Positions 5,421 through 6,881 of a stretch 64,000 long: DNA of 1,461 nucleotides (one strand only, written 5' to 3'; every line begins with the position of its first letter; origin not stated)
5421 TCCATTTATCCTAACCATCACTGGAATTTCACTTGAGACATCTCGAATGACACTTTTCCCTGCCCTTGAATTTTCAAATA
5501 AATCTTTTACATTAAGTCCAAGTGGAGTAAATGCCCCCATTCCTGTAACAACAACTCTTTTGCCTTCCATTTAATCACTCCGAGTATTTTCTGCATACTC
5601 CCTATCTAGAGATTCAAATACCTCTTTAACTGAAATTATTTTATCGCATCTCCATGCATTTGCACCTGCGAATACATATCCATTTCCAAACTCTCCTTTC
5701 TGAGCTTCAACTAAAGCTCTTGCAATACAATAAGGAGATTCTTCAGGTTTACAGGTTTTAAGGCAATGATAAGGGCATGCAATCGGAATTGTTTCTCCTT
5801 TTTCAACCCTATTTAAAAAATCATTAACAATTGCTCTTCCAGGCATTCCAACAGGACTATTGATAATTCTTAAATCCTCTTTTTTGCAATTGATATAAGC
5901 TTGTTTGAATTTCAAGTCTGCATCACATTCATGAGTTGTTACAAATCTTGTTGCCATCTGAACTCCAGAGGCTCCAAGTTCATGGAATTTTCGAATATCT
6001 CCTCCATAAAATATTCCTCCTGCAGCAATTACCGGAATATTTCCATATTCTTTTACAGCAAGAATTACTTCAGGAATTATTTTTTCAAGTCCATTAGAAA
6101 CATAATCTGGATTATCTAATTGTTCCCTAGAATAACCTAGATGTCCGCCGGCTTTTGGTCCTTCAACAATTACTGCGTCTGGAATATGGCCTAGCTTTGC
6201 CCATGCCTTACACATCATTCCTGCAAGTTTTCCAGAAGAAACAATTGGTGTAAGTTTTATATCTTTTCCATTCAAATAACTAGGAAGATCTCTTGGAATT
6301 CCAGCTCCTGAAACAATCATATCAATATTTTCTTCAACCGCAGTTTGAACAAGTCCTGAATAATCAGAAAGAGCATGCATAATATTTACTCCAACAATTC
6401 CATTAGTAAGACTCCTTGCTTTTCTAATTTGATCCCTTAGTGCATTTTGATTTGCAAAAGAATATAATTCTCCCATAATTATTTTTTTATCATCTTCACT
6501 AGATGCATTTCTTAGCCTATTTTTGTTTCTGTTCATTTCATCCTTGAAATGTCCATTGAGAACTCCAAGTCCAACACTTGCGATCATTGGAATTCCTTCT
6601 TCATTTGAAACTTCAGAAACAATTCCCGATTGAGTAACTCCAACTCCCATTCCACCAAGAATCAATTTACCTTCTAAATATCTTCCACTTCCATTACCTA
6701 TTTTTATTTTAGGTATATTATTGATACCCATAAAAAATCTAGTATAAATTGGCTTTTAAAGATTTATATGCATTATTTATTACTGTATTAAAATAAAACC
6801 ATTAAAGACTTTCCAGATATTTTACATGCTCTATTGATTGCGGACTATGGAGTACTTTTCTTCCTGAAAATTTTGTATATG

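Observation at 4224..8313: Bacterial-type KAS + FabK-like reductase abutted, behind a B12-radical SAM gene, without the rest of a FAS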

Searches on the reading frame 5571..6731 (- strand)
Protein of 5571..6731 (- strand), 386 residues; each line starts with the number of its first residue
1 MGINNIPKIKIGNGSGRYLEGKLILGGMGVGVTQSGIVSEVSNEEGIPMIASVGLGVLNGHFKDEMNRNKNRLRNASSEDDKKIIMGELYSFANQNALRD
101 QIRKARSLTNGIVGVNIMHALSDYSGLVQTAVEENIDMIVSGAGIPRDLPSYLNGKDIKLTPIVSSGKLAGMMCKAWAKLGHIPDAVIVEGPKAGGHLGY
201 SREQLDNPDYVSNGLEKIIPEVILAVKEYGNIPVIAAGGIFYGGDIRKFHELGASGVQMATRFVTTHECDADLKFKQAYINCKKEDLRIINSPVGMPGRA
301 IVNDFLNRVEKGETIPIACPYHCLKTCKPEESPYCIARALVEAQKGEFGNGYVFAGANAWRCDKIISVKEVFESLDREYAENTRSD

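Call 3: search_protein_families(library=pfam, proteins=[window:5571-6731:-])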
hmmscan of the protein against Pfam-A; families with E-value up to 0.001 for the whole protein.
window:5571-6731:- (386 aa): 2 families
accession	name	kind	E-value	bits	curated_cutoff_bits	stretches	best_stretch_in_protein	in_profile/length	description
PF03060.21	NMO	-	2.6e-49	168.8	28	1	24-375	15-328/331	Nitronate monooxygenase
PF00478.31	IMPDH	-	6.1e-05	22.6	25.6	1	221-277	198-253/345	IMP dehydrogenase / GMP reductase domain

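Call 4: search_protein_families(library=ncbifam, proteins=[window:5571-6731:-])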
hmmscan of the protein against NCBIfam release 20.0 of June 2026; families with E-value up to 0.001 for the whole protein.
window:5571-6731:- (386 aa): 4 families
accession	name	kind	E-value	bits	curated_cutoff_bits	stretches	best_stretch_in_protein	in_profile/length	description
TIGR03151.1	enACPred_II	equivalog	3.2e-36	125.2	453.1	1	93-381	45-302/307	enoyl-[acyl-carrier-protein] reductase FabK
TIGR01302.1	IMP_dehydrog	equivalog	1.8e-05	23.8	481.5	1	229-277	325-373/450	IMP dehydrogenase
NF003302.0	PRK04302.1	subfamily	0.00012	21.9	132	1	174-271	127-213/223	triose-phosphate isomerase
NF010112.0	PRK13585.1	equivalog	0.00093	18.8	243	0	218-260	179-221/241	1-(5-phosphoribosyl)-5-[(5-phosphoribosylamino)methylideneamino]imidazole-4-carboxamide isomerase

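Call 18: find_homologous_proteins(query=window:5571-6731:-, max_evalue=1e-10)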
Query window:5571-6731:- (386 aa): 8000 proteins with E <= 1e-10 among 8000 candidates; the best 120 are listed.
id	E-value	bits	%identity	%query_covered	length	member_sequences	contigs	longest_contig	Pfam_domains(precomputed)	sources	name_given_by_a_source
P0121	4.1e-258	874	100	100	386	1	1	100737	PF03060.22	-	-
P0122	3.1e-210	716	81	99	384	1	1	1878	PF00478.32,PF03060.22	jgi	-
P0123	4.6e-202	689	76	100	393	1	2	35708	PF03060.22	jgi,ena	jgi:nitronate monooxygenase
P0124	9.2e-202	688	77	99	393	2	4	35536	PF03060.22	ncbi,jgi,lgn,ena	ncbi:MAG: nitronate monooxygenase family protein [Candidatus Pacearchaeota archaeon]|jgi:nitronate m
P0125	2.7e-185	634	73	100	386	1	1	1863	PF00478.32,PF03060.22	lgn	-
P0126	6.0e-181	620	72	100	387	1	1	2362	PF03060.22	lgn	-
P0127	9.1e-181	619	71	100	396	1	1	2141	PF03060.22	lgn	-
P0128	1.3e-174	599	70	100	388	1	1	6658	PF03060.22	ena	-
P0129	4.0e-170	584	68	99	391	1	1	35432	PF03060.22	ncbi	-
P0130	1.0e-159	550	65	99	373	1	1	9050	PF00478.32,PF03060.22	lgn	-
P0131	2.7e-156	538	61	98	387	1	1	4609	PF03060.22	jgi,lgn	-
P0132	2.0e-153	529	62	98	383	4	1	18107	PF00478.32,PF03060.22,PF01180.28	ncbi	-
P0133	4.5e-153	528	62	100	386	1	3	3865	PF03060.22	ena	-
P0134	5.1e-153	528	62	98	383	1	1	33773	PF03060.22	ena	-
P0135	2.4e-151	522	62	100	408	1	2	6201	PF03060.22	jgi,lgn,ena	-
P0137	7.1e-149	514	63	100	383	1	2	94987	PF03060.22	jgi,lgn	jgi:NAD(P)H-dependent flavin oxidoreductase YrpB (nitropropane dioxygenase family)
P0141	1.1e-144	500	60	100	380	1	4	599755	PF00478.32,PF03060.22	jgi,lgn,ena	-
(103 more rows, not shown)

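Call 19: find_encoding_contigs(protein=P0124, flank=8000, max_places=2)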
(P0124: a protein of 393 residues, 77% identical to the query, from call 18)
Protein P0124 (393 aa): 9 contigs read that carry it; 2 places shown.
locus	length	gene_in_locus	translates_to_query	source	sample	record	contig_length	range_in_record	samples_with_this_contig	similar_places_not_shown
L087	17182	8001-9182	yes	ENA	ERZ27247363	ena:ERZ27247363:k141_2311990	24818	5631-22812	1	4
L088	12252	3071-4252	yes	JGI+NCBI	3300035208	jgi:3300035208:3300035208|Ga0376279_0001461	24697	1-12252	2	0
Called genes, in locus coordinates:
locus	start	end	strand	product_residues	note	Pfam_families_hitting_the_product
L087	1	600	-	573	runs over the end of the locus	-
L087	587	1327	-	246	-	-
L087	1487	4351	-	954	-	PF02463:SMC_N, PF13304:AAA_21 (weak), PF13476:AAA_23, PF13304:AAA_21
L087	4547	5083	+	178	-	PF03703:bPH_2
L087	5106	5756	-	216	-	PF01351:RNase_HII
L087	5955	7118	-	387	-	-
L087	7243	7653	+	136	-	-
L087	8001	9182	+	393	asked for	PF03060:NMO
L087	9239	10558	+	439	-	PF00109:ketoacyl-synt, PF02801:Ketoacyl-synt_C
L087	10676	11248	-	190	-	PF07452:CHRD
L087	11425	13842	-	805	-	PF01326:PPDK_N, PF00391:PEP-utilizers, PF02896:PEP-utilizers_C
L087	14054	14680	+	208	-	PF01066:CDP-OH_P_transf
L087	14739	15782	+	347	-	PF21088:MS_channel_1st, PF00924:MS_channel_2nd, PF21082:MS_channel_3rd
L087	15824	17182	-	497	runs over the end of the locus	PF00270:DEAD, PF04851:ResIII, PF00271:Helicase_C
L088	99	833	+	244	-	-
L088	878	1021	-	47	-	-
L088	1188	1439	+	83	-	-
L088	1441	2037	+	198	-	PF13412:HTH_24 (weak)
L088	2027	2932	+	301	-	PF00589:Phage_integrase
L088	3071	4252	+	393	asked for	PF03060:NMO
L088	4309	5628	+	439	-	PF00109:ketoacyl-synt, PF02801:Ketoacyl-synt_C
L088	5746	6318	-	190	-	PF07452:CHRD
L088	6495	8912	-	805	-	PF01326:PPDK_N, PF00391:PEP-utilizers, PF02896:PEP-utilizers_C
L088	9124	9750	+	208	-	PF01066:CDP-OH_P_transf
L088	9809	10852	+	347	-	PF21088:MS_channel_1st, PF00924:MS_channel_2nd, PF21082:MS_channel_3rd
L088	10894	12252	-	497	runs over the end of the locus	PF00270:DEAD, PF04851:ResIII, PF00271:Helicase_C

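Call 20: find_encoding_contigs(protein=P0137, flank=8000, max_places=2)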
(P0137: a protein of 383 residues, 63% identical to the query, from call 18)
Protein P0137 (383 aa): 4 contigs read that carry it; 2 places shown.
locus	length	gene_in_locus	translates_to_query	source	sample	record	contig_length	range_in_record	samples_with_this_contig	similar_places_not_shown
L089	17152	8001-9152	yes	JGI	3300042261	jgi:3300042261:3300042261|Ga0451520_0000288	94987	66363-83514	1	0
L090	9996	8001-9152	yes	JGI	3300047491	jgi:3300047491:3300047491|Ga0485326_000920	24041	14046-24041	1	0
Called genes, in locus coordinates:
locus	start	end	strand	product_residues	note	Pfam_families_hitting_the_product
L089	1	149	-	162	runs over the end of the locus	-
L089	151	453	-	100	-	-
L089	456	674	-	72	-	PF11127:YgaP-like_TM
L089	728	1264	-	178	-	PF12705:PDDEXK_1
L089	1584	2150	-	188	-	PF01202:SKI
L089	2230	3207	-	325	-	PF01047:MarR (faint), PF08279:HTH_11 (faint), PF13404:HTH_AsnC-type, PF13412:HTH_24, PF13730:HTH_36 (faint), PF22451:NirdL-like_HTH (weak), PF01037:AsnC_trans_reg (faint), PF13412:HTH_24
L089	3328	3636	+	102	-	-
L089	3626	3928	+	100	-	-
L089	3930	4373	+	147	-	-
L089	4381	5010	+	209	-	PF15074:CFAP90 (faint)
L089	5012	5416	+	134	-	-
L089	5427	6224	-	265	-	-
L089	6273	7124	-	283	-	-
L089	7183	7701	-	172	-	PF01966:HD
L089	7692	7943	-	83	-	-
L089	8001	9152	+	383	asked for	PF03060:NMO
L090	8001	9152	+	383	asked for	PF03060:NMO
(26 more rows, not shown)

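Call 21: find_encoding_contigs(protein=P0141, flank=8000, max_places=2)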
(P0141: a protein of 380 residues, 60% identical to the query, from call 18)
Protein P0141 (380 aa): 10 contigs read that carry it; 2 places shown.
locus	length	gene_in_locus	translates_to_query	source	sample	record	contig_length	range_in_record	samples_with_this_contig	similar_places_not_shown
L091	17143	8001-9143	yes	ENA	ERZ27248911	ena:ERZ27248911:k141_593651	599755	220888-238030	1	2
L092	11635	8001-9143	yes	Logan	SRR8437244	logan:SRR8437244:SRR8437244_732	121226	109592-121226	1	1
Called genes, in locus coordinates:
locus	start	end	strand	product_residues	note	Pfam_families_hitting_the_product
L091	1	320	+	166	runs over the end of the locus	PF06559:DCD_N (weak), PF22769:DCD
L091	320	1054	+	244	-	PF01978:TrmB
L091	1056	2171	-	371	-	PF01170:UPF0020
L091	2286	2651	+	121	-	-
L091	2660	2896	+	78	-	PF01809:YidD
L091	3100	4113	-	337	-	PF00437:T2SSE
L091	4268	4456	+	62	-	-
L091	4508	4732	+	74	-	-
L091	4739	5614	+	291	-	PF01207:Dus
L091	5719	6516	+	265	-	PF00561:Abhydrolase_1 (weak), PF12146:Hydrolase_4, PF12697:Abhydrolase_6 (weak)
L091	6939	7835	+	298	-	PF02661:Fic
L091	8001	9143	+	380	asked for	PF00478:IMPDH (faint), PF03060:NMO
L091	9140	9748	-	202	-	PF03575:Peptidase_S51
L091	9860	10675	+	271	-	PF02518:HATPase_c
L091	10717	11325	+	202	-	PF00300:His_Phos_1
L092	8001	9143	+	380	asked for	PF00478:IMPDH (faint), PF03060:NMO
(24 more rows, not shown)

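Call 23: search_protein_families(library=pfam, proteins=[L087:5955-7118:-, L087:7243-7653:+, L087:587-1327:-, L087:10676-11248:-], max_evalue=0.01)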
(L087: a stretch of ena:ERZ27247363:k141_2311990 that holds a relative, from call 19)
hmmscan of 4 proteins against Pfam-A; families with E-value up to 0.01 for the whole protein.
L087:5955-7118:- (387 aa): 0 families

L087:7243-7653:+ (136 aa): 0 families

L087:587-1327:- (246 aa): 1 family
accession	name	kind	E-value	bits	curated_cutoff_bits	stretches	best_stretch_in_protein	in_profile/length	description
PF16062.10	MavL-like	-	0.0055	16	27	1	138-196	2-62/448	ADP-ribosylhydrolase MavL-like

L087:10676-11248:- (190 aa): 1 family
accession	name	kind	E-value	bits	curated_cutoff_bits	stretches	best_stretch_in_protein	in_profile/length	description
PF07452.17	CHRD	-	3.1e-12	47.8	24.1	1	90-187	13-117/117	CHRD domain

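Call 24: search_solved_structures(query=window:5571-6731:-, max_evalue=0.00001, show_alignments=2)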
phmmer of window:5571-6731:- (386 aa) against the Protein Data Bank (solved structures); distinct sequences matched with E-value up to 0.00001: 19.
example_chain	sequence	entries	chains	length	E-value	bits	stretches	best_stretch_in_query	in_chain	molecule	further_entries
9jsy_A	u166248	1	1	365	5.8e-67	229.6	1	9-375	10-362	2-nitropropane dioxygenase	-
9k7h_A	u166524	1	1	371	6.2e-67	229.5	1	9-375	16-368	2-nitropropane dioxygenase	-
7e1q_A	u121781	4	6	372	6.3e-67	229.4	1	9-375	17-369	2-nitropropane dioxygenase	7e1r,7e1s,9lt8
9lt5_A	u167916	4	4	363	6.4e-67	229.4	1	10-375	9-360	2-nitropropane dioxygenase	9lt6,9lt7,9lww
9pl0_A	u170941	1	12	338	3e-23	85.7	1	96-309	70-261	Enoyl-[acyl-carrier-protein] reductase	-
5gvh_A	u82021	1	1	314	2.7e-22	82.5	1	96-382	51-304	Enoyl-[acyl-carrier-protein] reductase [FMN]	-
3bo9_A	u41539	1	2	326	3.2e-22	82.3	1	96-382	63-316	Putative nitroalkan dioxygenase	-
5gvj_A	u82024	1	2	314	4.7e-22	81.7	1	96-382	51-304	Enoyl-[acyl-carrier-protein] reductase [FMN]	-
7l00_A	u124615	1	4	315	1.3e-20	77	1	93-313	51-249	Enoyl-Acyl Carrier Protein Reductase FabK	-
2z6i_A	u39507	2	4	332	1.3e-17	67.1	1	95-372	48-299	Trans-2-enoyl-ACP reductase II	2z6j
3bw4_A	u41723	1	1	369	3.1e-14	56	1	184-320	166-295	2-nitropropane dioxygenase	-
3bw2_A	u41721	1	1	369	3.2e-14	56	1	184-320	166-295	2-nitropropane dioxygenase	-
4iql_A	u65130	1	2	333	9.3e-14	54.4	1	97-309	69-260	Enoyl-(Acyl-carrier-protein) reductase II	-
3bw3_A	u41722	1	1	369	5.7e-13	51.8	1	184-320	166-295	2-nitropropane dioxygenase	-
5lsm_A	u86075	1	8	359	9.4e-12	47.8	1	184-309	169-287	FMN-dependent nitronate monooxygenase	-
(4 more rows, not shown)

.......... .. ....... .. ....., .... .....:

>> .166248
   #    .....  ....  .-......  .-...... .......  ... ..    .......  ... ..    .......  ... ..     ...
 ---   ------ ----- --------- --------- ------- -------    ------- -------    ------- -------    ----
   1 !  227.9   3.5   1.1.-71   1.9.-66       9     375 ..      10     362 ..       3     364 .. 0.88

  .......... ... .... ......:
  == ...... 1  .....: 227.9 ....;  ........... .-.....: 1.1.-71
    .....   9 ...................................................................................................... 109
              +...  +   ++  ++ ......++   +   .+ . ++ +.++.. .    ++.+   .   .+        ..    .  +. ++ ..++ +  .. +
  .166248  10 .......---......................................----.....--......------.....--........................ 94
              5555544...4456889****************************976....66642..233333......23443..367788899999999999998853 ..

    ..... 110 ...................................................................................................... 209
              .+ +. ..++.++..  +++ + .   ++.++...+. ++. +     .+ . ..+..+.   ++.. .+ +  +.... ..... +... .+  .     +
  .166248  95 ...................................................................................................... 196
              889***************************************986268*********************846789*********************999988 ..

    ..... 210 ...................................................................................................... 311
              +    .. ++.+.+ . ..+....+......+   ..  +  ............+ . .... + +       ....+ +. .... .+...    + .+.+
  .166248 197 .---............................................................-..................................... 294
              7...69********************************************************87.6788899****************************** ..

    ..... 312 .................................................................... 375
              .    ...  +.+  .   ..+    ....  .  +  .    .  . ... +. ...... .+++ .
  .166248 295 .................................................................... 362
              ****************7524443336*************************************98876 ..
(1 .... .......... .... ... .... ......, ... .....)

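Call 46: find_related_loci(query=A2, collection=genome_contigs, flank=10000)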
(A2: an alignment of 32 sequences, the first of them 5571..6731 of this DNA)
Query A2 (386 aa) in genome_contigs; peptide patterns used: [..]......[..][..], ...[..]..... (x = any residue, [..] = any of these).
600 stretches matched a pattern (row limit reached: there are more); 546 encode a relative of the query (tblastn E <= 1e-3); the best 80 are kept; 80 distinct loci.
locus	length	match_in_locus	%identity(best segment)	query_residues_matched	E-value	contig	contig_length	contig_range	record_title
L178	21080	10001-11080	56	5-386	3e-137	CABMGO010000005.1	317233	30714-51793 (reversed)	uncultured archaeon isolate LFW-170_1 genome assembly, contig: LFW1701_5, whole genome shotgun sequence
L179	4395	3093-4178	55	1-385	7e-135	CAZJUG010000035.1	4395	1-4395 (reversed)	MAG TPA_asm: Candidatus Woesearchaeota archaeon isolate binchicken_co27_484 genome assembly, contig: NODE_35066_length_4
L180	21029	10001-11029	53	19-381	7e-123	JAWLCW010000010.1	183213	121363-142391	MAG: Mariniphaga sp. isolate 15dZY3.bin.73 NODE_164_length_183213_cov_34.274976, whole genome shotgun sequence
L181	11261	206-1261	51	5-379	6e-119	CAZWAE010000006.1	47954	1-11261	MAG TPA_asm: uncultured Desulfobacteraceae bacterium isolate SRP077602_co5_548 genome assembly, contig: NODE_3524_length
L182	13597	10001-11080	51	1-379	1e-116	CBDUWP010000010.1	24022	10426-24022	MAG TPA_asm: uncultured bacterium isolate SRR22302365_metabat2_25 genome assembly, contig: ERZ25074835.1188, whole genom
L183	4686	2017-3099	50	1-384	3e-117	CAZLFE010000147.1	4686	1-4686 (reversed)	MAG TPA_asm: uncultured Nitrospiraceae bacterium isolate binchicken_co325_89 genome assembly, contig: NODE_11191_length_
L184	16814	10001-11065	51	9-386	2e-115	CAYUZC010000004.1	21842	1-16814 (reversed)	MAG TPA_asm: uncultured Ruminiclostridium sp. isolate SRP294416_co1_709 genome assembly, contig: NODE_4620_length_21842_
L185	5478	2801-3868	51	1-379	3e-115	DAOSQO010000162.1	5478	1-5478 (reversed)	MAG TPA_asm: Bacillota bacterium isolate AMR_MDS_2291 NODE_13582_length_5478_cov_5.099576, whole genome shotgun sequence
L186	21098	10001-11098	48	1-385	2e-114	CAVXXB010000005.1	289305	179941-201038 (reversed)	MAG: Calditrichia bacterium isolate MFD03804.bin.1.47 genome assembly, contig: contig_32437, whole genome shotgun sequen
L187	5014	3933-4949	51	23-381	2e-114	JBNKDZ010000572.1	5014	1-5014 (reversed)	MAG: Cyclobacteriaceae bacterium isolate F1.bin.25.orig k141_909416, whole genome shotgun sequence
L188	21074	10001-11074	49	1-382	6e-114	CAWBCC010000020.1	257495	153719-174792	MAG: uncultured bacterium isolate MFD04752.bin.1.3 genome assembly, contig: contig_4062, whole genome shotgun sequence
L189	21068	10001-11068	49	5-383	1e-113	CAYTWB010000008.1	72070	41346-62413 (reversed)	MAG TPA_asm: uncultured Syntrophobacteraceae bacterium isolate SRP239243_co2_425 genome assembly, contig: NODE_403_lengt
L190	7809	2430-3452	50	23-383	3e-113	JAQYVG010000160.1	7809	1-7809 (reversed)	MAG: Desulfobacterales bacterium isolate SG_975_bin35strict NODE_160_length_7809_cov_8.367434, whole genome shotgun sequ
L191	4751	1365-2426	48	5-381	2e-113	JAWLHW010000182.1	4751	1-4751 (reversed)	MAG: Desulfomicrobium sp. isolate 30dZY2.bin.84 NODE_22048_length_4751_cov_11.012898, whole genome shotgun sequence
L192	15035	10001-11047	48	8-379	4e-112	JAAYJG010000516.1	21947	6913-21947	MAG: Ruminiclostridium sp. isolate AS10tlH2TH_247 353120_AS10, whole genome shotgun sequence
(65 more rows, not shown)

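Call 77: search_protein_families(library=pfam, proteins=[L087:5955-7118:-], max_evalue=0.01)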
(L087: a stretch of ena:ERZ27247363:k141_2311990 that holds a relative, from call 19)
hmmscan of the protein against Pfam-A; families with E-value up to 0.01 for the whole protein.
L087:5955-7118:- (387 aa): 0 families
